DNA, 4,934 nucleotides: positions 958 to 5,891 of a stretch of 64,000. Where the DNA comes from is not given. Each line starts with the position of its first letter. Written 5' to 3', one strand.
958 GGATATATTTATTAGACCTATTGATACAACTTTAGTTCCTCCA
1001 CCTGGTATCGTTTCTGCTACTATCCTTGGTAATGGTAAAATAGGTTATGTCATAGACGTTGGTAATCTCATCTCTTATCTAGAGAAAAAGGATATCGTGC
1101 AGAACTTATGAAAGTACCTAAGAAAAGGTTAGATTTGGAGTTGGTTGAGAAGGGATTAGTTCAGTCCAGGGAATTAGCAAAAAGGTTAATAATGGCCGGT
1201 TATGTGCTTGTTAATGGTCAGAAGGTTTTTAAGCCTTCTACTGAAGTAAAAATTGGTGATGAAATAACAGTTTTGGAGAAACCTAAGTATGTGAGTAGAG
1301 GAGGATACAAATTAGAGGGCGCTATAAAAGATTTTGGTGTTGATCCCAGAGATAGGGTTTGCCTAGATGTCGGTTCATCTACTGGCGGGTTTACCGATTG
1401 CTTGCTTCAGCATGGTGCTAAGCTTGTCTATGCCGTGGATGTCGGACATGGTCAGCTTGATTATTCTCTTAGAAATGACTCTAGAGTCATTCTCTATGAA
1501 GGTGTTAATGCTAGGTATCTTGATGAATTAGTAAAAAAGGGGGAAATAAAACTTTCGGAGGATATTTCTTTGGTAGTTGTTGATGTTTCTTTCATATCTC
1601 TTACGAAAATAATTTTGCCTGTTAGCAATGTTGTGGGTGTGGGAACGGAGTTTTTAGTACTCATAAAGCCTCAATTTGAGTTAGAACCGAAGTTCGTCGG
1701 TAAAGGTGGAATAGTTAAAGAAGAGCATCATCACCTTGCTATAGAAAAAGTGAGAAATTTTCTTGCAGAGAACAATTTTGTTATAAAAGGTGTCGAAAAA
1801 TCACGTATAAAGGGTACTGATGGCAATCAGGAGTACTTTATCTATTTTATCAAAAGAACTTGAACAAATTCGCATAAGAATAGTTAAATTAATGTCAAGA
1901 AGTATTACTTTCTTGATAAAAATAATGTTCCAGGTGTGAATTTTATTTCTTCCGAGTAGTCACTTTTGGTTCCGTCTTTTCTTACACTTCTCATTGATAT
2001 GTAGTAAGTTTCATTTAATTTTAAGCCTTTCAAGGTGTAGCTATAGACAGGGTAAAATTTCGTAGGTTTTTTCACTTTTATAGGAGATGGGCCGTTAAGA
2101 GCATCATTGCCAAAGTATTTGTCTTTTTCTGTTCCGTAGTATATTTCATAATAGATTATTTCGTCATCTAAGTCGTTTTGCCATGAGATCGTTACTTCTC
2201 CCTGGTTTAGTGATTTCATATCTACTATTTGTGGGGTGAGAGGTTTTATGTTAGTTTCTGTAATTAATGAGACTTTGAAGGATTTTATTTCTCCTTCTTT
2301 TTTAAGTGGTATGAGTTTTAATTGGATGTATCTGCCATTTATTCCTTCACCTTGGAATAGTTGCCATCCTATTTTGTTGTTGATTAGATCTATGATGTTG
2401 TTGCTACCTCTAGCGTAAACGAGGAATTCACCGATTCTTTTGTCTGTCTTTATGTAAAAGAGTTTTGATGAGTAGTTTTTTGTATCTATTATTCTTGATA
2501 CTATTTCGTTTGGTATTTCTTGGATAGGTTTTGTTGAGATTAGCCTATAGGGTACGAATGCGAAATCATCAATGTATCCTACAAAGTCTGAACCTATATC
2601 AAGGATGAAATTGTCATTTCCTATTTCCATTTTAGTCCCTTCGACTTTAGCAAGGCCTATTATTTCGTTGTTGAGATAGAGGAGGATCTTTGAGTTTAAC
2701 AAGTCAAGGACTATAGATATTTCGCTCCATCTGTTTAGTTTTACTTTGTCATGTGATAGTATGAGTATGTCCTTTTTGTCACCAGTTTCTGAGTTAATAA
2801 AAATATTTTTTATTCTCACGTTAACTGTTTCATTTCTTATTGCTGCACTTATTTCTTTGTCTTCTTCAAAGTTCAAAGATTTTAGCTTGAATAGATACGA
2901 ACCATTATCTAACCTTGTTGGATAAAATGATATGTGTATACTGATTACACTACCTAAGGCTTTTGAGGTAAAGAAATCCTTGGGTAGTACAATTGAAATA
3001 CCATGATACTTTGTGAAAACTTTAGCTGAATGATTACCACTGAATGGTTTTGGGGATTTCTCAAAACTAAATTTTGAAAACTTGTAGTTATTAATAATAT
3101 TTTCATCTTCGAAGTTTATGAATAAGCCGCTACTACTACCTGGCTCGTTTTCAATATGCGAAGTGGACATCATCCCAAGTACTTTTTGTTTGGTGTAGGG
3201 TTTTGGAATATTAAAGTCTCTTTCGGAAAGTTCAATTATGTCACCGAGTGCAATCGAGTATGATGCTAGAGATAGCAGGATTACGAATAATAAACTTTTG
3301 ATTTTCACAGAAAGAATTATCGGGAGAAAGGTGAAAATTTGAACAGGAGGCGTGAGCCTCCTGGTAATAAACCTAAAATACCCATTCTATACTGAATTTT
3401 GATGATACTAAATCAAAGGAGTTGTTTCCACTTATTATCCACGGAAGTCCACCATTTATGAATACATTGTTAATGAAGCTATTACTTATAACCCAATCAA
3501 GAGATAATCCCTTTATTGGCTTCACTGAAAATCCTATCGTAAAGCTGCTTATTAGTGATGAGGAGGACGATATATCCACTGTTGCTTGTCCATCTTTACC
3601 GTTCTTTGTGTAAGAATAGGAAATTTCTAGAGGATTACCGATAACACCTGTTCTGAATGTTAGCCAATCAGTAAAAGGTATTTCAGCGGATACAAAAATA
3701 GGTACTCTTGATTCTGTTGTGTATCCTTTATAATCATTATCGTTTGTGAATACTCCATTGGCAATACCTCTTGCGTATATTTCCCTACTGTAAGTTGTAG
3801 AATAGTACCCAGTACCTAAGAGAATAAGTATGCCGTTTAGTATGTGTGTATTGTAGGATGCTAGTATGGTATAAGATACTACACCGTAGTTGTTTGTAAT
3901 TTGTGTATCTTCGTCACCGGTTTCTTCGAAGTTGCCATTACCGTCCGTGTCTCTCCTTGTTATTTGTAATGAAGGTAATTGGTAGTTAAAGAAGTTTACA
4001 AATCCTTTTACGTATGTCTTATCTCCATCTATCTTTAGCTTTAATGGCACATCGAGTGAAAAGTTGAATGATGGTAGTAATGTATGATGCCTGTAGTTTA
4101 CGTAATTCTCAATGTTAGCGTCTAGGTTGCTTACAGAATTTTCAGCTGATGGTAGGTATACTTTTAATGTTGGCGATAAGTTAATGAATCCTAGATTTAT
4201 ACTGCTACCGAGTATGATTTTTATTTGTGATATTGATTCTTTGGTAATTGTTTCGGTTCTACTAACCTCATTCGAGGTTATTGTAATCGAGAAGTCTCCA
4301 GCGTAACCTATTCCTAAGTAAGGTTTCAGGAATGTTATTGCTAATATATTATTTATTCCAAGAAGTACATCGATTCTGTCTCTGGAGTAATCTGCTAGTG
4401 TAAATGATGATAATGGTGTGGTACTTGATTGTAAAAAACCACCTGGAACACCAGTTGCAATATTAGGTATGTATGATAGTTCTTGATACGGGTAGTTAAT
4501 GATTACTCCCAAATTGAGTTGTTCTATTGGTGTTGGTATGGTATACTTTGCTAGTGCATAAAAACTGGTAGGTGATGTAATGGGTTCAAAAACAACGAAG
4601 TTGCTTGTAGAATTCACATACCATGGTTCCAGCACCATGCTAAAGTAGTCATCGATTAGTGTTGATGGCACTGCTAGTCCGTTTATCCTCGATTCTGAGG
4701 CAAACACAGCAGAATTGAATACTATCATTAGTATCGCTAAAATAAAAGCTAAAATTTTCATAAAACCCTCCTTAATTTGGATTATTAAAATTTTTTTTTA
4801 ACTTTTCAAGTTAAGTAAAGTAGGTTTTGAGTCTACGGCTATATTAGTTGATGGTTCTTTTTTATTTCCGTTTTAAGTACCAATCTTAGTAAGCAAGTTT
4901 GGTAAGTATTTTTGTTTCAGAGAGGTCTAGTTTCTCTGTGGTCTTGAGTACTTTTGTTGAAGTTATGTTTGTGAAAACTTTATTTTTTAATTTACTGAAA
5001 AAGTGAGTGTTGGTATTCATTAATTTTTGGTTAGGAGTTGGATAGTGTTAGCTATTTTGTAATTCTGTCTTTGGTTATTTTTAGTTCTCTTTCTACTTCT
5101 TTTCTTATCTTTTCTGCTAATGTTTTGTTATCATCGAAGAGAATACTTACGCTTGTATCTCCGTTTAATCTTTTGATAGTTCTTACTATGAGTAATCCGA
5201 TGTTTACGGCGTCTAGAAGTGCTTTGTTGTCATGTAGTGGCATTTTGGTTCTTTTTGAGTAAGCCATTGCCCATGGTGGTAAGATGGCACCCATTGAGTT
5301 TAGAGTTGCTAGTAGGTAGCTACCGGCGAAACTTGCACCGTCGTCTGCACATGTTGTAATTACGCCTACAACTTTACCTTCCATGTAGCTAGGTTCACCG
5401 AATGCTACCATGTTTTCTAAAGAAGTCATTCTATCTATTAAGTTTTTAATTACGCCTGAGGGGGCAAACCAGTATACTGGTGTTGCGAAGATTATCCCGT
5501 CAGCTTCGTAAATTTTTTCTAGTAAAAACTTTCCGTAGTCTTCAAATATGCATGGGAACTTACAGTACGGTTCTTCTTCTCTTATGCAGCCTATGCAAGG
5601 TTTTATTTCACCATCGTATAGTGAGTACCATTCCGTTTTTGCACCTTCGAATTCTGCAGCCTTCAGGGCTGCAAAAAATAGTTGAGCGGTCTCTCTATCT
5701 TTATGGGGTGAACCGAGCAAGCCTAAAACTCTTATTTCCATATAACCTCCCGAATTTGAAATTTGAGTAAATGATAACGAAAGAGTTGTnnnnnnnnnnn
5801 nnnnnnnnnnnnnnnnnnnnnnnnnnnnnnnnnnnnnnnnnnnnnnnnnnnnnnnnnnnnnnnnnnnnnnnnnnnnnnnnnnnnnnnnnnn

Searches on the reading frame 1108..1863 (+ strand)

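Call 68: search_protein_families(library=pfam, proteins=[window:1108-1863:+], max_evalue=0.001)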
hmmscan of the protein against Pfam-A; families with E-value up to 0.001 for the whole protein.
window:1108-1863:+ (251 aa): 2 families
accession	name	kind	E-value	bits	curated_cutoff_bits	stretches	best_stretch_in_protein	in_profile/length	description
PF01728.25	FtsJ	-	7e-42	143.8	24.1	1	61-247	1-179/181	FtsJ-like methyltransferase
PF01479.30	S4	-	2.8e-13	49.8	22.8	1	7-53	2-48/48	S4 domain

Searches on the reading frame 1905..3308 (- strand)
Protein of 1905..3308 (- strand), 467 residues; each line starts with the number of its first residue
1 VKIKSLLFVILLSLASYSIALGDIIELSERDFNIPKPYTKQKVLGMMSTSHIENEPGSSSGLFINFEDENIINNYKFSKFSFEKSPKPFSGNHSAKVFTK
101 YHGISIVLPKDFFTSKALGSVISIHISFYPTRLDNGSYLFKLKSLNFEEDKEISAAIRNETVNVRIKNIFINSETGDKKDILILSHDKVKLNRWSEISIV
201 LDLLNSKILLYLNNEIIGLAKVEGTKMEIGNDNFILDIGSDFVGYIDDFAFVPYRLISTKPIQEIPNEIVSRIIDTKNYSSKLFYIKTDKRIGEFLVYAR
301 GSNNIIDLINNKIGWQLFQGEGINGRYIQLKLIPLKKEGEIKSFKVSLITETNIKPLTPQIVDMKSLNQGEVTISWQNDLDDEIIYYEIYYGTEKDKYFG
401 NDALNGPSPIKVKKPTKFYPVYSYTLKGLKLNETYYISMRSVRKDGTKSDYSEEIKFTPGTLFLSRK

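Call 59: search_protein_families(library=pfam, proteins=[window:1905-3308:-], max_evalue=0.01)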
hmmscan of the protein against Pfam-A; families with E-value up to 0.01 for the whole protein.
window:1905-3308:- (467 aa): 3 families
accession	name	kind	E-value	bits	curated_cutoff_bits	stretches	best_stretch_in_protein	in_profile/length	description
PF00041.27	fn3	-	2e-08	34.8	25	1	359-457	3-83/84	Fibronectin type III domain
PF16656.11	Pur_ac_phosph_N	-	0.001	20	30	1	366-458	10-92/93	Purple acid Phosphatase, N-terminal domain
PF13385.13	Laminin_G_3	-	0.0027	18.3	27.6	1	168-254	55-143/151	Concanavalin A-like lectin/glucanases superfamily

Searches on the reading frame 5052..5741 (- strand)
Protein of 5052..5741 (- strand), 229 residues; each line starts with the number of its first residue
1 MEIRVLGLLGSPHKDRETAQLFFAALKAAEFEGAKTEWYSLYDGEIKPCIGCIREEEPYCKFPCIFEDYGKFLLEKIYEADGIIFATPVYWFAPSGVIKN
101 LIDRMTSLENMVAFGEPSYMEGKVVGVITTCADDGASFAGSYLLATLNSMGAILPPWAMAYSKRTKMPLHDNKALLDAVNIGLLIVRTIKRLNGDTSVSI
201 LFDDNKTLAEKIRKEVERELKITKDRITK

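Call 68: search_protein_families(library=pfam, proteins=[window:5052-5741:-], max_evalue=0.001)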
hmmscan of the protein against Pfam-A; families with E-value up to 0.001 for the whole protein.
window:5052-5741:- (229 aa): 2 families
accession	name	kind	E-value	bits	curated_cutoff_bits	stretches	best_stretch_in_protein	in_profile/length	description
PF03358.20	FMN_red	-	2.6e-23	82.7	24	1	4-156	2-141/152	NADPH-dependent FMN reductase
PF02525.22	Flavodoxin_2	-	4.1e-10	40.1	27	1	5-139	3-142/198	Flavodoxin-like fold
